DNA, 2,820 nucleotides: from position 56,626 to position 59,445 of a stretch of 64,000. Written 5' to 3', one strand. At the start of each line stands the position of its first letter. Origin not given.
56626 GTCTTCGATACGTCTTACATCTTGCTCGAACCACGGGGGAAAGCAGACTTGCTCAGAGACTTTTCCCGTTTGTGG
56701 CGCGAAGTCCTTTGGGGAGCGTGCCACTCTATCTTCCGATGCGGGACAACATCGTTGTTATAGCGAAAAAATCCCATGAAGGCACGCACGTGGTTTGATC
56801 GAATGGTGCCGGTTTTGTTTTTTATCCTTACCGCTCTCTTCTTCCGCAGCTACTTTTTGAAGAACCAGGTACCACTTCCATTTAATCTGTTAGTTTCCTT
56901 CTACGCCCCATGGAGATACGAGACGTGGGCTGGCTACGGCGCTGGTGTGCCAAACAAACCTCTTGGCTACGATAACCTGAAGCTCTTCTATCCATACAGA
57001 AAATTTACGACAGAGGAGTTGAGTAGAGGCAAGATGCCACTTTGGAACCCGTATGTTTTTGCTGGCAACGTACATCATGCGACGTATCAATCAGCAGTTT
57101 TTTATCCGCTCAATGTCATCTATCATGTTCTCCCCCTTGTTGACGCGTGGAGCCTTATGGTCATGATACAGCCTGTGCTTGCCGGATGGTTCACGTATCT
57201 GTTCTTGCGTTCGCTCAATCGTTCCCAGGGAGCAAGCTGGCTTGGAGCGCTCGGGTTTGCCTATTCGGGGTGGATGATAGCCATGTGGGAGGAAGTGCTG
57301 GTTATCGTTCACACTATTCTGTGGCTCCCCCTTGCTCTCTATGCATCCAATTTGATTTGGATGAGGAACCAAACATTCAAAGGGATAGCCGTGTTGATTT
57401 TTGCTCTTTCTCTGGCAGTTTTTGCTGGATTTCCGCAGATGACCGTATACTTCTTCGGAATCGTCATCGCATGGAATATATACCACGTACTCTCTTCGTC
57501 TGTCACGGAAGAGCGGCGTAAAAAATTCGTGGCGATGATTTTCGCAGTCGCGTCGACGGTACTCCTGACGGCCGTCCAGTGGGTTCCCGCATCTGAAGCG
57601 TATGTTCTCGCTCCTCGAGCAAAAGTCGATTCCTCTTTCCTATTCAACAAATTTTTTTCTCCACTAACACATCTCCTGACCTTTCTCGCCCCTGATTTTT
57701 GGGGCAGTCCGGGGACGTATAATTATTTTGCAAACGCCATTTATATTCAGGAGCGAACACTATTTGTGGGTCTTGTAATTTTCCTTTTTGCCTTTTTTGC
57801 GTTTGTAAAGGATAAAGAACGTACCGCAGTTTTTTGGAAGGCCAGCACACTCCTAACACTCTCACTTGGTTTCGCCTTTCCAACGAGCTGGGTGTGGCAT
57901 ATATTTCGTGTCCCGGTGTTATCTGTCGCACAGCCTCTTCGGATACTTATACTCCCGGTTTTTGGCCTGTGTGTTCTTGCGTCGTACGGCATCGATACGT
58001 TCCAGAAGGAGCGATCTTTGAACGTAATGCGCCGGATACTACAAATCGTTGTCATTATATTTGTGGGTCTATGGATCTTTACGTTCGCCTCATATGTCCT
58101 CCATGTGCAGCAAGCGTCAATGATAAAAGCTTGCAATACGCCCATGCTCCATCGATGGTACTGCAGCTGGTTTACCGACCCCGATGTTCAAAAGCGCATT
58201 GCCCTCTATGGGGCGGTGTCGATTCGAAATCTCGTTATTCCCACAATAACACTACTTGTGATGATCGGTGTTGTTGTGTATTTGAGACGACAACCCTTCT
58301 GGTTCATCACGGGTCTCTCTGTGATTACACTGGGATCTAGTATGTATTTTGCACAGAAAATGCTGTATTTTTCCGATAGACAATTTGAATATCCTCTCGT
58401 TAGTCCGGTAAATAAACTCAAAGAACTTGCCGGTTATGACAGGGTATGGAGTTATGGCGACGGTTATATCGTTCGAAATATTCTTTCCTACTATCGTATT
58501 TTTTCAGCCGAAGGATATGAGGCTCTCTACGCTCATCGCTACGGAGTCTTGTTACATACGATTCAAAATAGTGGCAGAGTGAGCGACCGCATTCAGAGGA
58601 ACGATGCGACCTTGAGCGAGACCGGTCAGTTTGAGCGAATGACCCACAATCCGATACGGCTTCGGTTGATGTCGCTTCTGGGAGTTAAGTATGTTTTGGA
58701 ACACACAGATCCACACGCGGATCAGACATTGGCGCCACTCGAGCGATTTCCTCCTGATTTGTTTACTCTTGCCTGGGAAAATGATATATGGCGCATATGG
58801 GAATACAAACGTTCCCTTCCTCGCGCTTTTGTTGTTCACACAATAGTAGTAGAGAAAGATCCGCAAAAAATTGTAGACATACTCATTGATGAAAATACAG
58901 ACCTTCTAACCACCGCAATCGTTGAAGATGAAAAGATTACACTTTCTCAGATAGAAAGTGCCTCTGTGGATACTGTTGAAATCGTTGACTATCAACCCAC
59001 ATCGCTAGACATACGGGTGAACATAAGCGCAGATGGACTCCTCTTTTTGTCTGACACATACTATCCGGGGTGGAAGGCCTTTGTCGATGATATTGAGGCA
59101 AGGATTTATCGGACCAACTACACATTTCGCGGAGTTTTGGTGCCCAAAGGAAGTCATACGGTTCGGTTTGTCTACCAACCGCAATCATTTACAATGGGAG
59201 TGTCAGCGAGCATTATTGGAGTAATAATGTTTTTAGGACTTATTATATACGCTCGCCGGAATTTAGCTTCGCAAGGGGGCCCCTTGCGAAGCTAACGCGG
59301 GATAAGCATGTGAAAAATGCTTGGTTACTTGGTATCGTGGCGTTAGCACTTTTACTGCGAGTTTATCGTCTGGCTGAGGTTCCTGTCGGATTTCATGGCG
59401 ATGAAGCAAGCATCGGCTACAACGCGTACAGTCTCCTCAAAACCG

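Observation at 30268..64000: Thirty-four-kb glycosylation island with about ten GT-C membrane glycosyltransferases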

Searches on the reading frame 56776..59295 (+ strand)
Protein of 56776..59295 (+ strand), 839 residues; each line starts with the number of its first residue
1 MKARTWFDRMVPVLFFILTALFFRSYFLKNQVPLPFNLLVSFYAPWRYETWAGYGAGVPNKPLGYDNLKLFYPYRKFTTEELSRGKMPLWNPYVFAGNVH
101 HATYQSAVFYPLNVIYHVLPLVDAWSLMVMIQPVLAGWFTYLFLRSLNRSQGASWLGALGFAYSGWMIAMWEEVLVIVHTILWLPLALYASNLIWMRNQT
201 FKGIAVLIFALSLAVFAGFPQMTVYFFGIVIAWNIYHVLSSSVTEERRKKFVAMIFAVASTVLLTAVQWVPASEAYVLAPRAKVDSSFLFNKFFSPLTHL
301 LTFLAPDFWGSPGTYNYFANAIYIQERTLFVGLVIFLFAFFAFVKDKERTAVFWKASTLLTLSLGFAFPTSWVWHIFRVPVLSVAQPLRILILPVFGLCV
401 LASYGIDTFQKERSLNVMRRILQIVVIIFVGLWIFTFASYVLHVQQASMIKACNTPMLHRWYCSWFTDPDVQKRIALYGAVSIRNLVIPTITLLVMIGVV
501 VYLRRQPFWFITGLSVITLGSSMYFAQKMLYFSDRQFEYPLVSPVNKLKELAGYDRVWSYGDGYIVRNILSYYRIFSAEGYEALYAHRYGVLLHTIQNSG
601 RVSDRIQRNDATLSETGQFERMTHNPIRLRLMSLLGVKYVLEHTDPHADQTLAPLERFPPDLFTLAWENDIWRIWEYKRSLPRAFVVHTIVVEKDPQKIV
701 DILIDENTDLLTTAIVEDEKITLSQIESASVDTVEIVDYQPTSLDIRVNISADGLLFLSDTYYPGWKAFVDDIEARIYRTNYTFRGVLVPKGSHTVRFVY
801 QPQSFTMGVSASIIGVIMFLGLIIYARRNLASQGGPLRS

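Call 6: search_protein_families(library=pfam, proteins=[window:56776-59295:+])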
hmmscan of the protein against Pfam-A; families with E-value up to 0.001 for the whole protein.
window:56776-59295:+ (839 aa): 1 family
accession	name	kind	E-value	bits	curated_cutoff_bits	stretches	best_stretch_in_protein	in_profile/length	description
PF09586.16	YfhO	-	2.8e-27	95.9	28.5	2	732-810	754-833/835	Bacterial membrane protein YfhO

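Call 13: find_homologous_proteins(query=window:56776-59295:+)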
Query window:56776-59295:+ (839 aa): 261 proteins with E <= 0.001 among 8000 candidates; the best 120 are listed.
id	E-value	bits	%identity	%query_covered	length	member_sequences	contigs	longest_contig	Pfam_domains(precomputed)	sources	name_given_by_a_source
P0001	0.0e+0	1890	100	99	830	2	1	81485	PF09586.17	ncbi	-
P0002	0.0e+0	1034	54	98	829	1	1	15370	PF09586.17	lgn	-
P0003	0.0e+0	1030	55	98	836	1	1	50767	PF09586.17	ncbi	-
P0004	4.9e-291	986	53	96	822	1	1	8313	PF09586.17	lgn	-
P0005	2.2e-285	967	52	96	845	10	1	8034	PF09586.17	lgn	-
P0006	3.0e-283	960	53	99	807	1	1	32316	PF09586.17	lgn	-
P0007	9.6e-277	939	52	96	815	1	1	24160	PF09586.17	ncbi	-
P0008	1.7e-276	938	51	96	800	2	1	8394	PF09586.17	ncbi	-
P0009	1.2e-275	935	50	99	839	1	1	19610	PF09586.17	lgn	-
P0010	1.0e-274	932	54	99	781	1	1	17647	PF09586.17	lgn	-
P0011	3.2e-273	927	51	96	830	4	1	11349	PF09586.17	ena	-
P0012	8.0e-269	912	50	98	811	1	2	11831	PF09586.17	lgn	-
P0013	8.6e-267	906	52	94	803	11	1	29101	PF09586.17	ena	-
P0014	1.6e-265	901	49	100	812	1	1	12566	PF09586.17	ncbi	-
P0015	1.6e-264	898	49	99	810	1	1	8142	PF09586.17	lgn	-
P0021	1.9e-260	885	53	97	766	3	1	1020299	PF09586.17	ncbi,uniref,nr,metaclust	ncbi:hypothetical protein A3A79_04650 [Candidatus Gottesmanbacteria bacterium RIFCSPLOWO2_01_FULL_43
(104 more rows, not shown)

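Call 14: find_encoding_contigs(protein=P0001, flank=10000, max_places=3)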
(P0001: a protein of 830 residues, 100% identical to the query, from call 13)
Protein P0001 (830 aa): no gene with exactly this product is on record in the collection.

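Call 15: list_cluster_members(proteins=[P0001, P0003, P0021])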
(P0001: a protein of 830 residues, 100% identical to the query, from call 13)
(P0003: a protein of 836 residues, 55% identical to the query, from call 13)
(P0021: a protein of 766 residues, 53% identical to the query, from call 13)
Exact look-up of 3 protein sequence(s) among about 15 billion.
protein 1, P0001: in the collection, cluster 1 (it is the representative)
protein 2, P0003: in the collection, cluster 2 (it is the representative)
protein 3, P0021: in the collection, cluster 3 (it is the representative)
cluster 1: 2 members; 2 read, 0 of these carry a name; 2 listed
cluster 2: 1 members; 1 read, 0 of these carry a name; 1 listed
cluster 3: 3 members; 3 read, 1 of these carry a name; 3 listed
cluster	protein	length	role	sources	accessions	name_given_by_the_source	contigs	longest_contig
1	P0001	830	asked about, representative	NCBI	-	-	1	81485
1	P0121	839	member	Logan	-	-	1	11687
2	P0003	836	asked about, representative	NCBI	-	-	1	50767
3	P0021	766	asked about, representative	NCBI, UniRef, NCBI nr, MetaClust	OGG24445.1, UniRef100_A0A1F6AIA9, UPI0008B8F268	hypothetical protein A3A79_04650 [Candidatus Gottesmanbacteria bacterium ... | Membrane protein 6-pyruvoyl-tetrahydropterin synthase-related domain-containing protein ... | MAG: hypothetical protein A3A79_04650 [Candidatus Gottesmanbacteria bacterium ...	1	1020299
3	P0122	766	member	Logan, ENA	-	-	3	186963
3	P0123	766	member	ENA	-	-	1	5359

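Call 17: find_related_loci(query=A1, collection=genome_contigs, flank=10000)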
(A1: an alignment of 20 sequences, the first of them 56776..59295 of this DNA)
Query A1 (839 aa) in genome_contigs; peptide patterns used: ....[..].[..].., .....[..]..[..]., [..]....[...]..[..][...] (x = any residue, [..] = any of these).
597 stretches matched a pattern (row limit reached: there are more); 550 encode a relative of the query (tblastn E <= 1e-3); the best 80 are kept; 77 distinct loci.
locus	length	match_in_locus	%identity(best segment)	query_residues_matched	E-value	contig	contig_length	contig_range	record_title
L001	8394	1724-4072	51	24-828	0e+0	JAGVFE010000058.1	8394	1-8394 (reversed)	MAG: Candidatus Woesebacteria bacterium isolate DeMMO2_52 c_000000080087, whole genome shotgun sequence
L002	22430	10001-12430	36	18-828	0e+0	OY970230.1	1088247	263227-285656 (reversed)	MAG: Candidatus Gottesmanbacteria bacterium isolate MFD01689.bin.c.3 genome assembly, chromosome: 1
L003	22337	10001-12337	37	11-820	1e-175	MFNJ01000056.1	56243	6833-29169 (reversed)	MAG: Candidatus Levybacteria bacterium RIFCSPHIGHO2_01_FULL_36_15 rifcsphigho2_01_scaffold_899, whole genome shotgun seq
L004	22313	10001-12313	38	1-817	1e-170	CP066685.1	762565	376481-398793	MAG: Candidatus Levyibacteriota bacterium isolate NC_groundwater_389_Ag_B-0.1um_36_40 chromosome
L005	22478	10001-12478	35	2-828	8e-167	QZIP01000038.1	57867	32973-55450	MAG: Candidatus Parcubacteria bacterium isolate SURF_62 Ga0104751_1000670, whole genome shotgun sequence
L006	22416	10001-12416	39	17-822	2e-167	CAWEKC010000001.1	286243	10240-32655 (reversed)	MAG: Candidatus Gottesmanbacteria bacterium isolate MFD05942.bin.1.195 genome assembly, contig: contig_12616, whole geno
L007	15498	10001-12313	35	24-829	2e-155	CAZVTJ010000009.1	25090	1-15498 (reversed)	MAG TPA_asm: uncultured Gammaproteobacteria bacterium isolate binchicken_co22_151 genome assembly, contig: NODE_2091_len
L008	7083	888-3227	34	18-828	9e-148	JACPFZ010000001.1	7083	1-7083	MAG: Candidatus Gottesmanbacteria bacterium isolate NC_groundwater_374_Ag_B-0.1um_46_9 GD18-4_B1_scaffold_84948, whole g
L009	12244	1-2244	35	39-820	3e-144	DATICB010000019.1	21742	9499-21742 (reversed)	MAG TPA_asm: Patescibacteria group bacterium isolate SMAG_U16305 k141_226307, whole genome shotgun sequence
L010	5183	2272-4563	33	24-813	4e-146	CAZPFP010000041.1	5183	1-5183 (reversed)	MAG TPA_asm: uncultured Gammaproteobacteria bacterium isolate binchicken_co34_426 genome assembly, contig: NODE_29222_le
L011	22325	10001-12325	34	14-828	2e-142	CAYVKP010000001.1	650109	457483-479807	MAG TPA_asm: uncultured Gammaproteobacteria bacterium isolate SRP200132_co1_547 genome assembly, contig: NODE_2_length_6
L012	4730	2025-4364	34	23-820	2e-143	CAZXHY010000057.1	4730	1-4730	MAG TPA_asm: uncultured Gammaproteobacteria bacterium isolate ERP113451_co3_13 genome assembly, contig: NODE_18582_lengt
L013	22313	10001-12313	35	11-819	6e-166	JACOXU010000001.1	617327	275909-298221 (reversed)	MAG: Candidatus Levyibacteriota bacterium isolate NC_groundwater_161_Ag_S-0.1um_37_19 S4_GD2017_2_S1_scaffold_10, whole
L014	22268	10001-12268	53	7-819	0e+0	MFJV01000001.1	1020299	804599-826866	MAG: Candidatus Gottesmanbacteria bacterium RIFCSPLOWO2_01_FULL_43_11b rifcsplowo2_01_scaffold_30, whole genome shotgun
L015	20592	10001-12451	41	8-839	0e+0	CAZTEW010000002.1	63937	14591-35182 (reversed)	MAG TPA_asm: uncultured Gammaproteobacteria bacterium isolate binchicken_co266_151 genome assembly, contig: NODE_981_len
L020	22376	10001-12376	30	13-828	1e-116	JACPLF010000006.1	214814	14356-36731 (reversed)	MAG: Candidatus Levyibacteriota bacterium isolate NC_groundwater_514_Ag_S-0.1um_37_12 S35_SO-1_scaffold_96964, whole gen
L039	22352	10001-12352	29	1-829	2e-100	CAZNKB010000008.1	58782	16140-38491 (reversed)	MAG TPA_asm: uncultured Gammaproteobacteria bacterium isolate SRP173033_co3_60 genome assembly, contig: NODE_464_length_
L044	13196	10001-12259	36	24-815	8e-166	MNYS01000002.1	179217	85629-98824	MAG: Candidatus Levybacteria bacterium CG2_30_37_29 cg2_3.0_scaffold_8_c, whole genome shotgun sequence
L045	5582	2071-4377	28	13-810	1e-98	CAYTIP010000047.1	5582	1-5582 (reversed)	MAG TPA_asm: uncultured Gammaproteobacteria bacterium isolate SRP220891_co1_172 genome assembly, contig: NODE_29010_leng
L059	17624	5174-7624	32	6-825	5e-140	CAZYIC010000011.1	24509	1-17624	MAG TPA_asm: uncultured Gammaproteobacteria bacterium isolate binchicken_co38_456 genome assembly, contig: NODE_4213_len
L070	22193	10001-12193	29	24-798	1e-88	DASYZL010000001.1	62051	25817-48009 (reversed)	MAG TPA_asm: Patescibacteria group bacterium isolate SMAG_U6361 k141_1012309, whole genome shotgun sequence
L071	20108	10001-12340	30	9-798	4e-91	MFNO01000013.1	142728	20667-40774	MAG: Candidatus Levybacteria bacterium RIFCSPHIGHO2_01_FULL_38_26 rifcsphigho2_01_scaffold_197, whole genome shotgun seq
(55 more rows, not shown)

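Call 27: search_solved_structures(query=A1, max_evalue=1)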
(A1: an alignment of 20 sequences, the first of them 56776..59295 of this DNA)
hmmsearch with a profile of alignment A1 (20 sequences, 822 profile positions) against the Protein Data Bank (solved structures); distinct sequences matched with E-value up to 1: 0.

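Call 43: predict_structure(alignment_id=A1)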
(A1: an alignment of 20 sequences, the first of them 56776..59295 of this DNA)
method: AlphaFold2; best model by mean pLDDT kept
length: 839 residues; sequences in the alignment: 20
mean_pLDDT: 84.2   pTM: 0.86
mean pLDDT of the five models: 84.2, 82.3, 81.4, 80.8, 79.8
residues with pLDDT >= 90: 392; 70-90: 314; 50-70: 108; < 50: 25
segments of 3 or more residues with pLDDT < 50: 92-94, 96-100, 836-839
pLDDT, mean of each block of 10 residues (from residue 1): 74 96 92 71 78 68 57 80 77 46 60 86 89 95 95 97 89 73 95 88 93 86 90 93 84 91 89 67 58 79 85 57 68 95 91 95 82 65 68 95 96 91 95 95 87 72 81 87 91 95 92 96 87 80 92 90 83 79 65 88 73 80 92 93 91 93 96 95 91 94 92 86 65 87 91 91 85 93 92 93 87 92 80 53
secondary structure, 60 per line:
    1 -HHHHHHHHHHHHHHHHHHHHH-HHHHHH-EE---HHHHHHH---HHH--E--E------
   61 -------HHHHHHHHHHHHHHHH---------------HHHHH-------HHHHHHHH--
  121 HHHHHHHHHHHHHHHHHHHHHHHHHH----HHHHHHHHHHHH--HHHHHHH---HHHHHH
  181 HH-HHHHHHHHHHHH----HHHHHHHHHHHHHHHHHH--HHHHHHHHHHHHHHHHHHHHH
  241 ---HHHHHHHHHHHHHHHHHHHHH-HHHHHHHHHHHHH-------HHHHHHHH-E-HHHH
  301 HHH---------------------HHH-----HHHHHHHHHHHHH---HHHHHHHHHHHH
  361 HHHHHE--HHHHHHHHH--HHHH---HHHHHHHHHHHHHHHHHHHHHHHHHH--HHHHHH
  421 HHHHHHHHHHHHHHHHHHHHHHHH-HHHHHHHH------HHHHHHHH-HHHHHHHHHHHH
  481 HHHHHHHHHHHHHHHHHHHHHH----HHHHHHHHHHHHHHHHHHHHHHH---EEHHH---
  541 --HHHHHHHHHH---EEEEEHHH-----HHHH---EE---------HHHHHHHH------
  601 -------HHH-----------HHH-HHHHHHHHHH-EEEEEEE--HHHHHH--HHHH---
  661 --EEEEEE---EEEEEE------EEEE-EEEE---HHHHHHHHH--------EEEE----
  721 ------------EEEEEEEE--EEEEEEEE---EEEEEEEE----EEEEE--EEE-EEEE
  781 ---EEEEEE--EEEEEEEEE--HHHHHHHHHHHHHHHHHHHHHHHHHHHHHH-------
elements in order (helices of 4 or more, strands of 3 or more residues): H2-22 H24-29 H36-42 H68-83 H99-103 H111-118 H121-146 H151-162 H165-171 H175-182 H184-195 H200-217 H220-240 H244-264 H266-278 H286-293 H297-303 H333-345 H349-365 H369-377 H380-383 H387-412 H415-444 H446-453 H460-467 H469-502 H507-529 H543-552 E556-560 H569-572 H587-594 H626-635 E637-643 H646-651 H654-657 E663-668 E672-677 E684-687 E689-692 H696-704 E713-716 E733-740 E743-750 E754-761 E766-770 E773-775 E777-780 E784-789 E792-800 H803-832

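Call 65: search_protein_families(library=pfam, proteins=[L044:6407-7642:+, L059:7622-9571:-, L070:6796-8865:+, L039:15681-17420:-, L071:13353-14786:+, L020:17505-19100:-, L059:3562-5121:-, L045:329-2047:+], max_evalue=0.01)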
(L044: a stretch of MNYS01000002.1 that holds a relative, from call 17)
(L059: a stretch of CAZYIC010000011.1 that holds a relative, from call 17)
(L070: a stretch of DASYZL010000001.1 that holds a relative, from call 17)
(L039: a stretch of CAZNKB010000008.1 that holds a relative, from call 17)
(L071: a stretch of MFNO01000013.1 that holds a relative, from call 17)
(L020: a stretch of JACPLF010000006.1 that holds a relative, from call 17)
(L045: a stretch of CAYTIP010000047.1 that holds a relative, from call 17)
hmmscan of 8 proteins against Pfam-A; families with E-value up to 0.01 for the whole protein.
L044:6407-7642:+ (412 aa): 1 family
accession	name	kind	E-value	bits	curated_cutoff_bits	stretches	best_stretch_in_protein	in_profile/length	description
PF13231.12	PMT_2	-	0.0038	17.9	26.1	1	182-291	44-160/160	Dolichyl-phosphate-mannose-protein mannosyltransferase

L059:7622-9571:- (650 aa): 0 families

L070:6796-8865:+ (690 aa): 2 families
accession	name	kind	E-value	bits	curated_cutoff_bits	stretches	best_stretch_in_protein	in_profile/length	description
PF03717.20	PBP_dimer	-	2.2e-13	51.4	24.4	1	517-674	4-178/180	Penicillin-binding Protein dimerisation domain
PF02366.24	PMT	-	0.00011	22.3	22.7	1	109-211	90-198/245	Dolichyl-phosphate-mannose-protein mannosyltransferase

L039:15681-17420:- (580 aa): 0 families

L071:13353-14786:+ (478 aa): 1 family
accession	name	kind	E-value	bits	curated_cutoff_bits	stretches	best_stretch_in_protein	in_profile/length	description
PF09852.15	DUF2079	-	9e-35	121.1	28.2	1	49-457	8-443/459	Predicted membrane protein (DUF2079)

L020:17505-19100:- (532 aa): 1 family
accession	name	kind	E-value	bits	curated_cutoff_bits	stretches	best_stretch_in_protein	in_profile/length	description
PF13231.12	PMT_2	-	0.00026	21.7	26.1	1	100-238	26-160/160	Dolichyl-phosphate-mannose-protein mannosyltransferase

L059:3562-5121:- (520 aa): 0 families

L045:329-2047:+ (573 aa): 0 families

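Call 76: find_encoding_contigs(protein=window:56776-59295:+, flank=10000, max_places=3)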
Protein window:56776-59295:+ (839 aa): 1 contig read that carries it; 1 place shown.
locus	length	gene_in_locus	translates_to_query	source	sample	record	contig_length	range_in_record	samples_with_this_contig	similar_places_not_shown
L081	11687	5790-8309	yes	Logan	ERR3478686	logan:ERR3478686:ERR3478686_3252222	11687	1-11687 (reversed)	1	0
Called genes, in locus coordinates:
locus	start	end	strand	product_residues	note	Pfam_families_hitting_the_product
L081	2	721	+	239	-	?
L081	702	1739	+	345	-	PF13439:Glyco_transf_4 (weak), PF00534:Glycos_transf_1, PF13692:Glyco_trans_1_4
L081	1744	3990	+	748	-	PF09586:YfhO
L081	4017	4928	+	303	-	PF00535:Glycos_transf_2, PF13641:Glyco_tranf_2_3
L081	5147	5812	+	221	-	PF13489:Methyltransf_23, PF13847:Methyltransf_31, PF08241:Methyltransf_11, PF08242:Methyltransf_12, PF13649:Methyltransf_25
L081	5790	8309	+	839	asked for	PF09586:YfhO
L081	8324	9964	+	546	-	PF02366:PMT (weak), PF13231:PMT_2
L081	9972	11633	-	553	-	PF02366:PMT (weak), PF13231:PMT_2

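Call 96: search_protein_representatives(alignment_id=A1)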
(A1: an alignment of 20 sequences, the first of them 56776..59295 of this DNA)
Query: 20 sequences, 822 profile positions. Proteins with E-value up to 0.001 (for the whole library): 83103; up to 1e-10: 56703; up to 1e-30: 20879. The best 150 are listed.
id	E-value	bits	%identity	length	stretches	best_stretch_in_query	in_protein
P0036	0.0e+00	1224.5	-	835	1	4-816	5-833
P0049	0.0e+00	1152.1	-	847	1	8-816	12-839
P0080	0.0e+00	1049.5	-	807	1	3-815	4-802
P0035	0.0e+00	1042.0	-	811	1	5-813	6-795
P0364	0.0e+00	1033.1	-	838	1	6-818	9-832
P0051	0.0e+00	1015.6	-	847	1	5-815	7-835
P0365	4.6e-299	1010.6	-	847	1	9-816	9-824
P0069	2.0e-295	998.5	-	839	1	6-815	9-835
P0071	5.3e-293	990.5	-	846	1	3-816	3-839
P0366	6.6e-284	960.4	-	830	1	7-817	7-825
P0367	2.0e-271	919.1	-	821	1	5-813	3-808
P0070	5.6e-261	884.6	-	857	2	347-816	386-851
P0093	1.3e-256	870.1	-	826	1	10-814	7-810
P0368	2.4e-251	852.7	-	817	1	4-817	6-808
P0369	1.5e-248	843.5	-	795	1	7-815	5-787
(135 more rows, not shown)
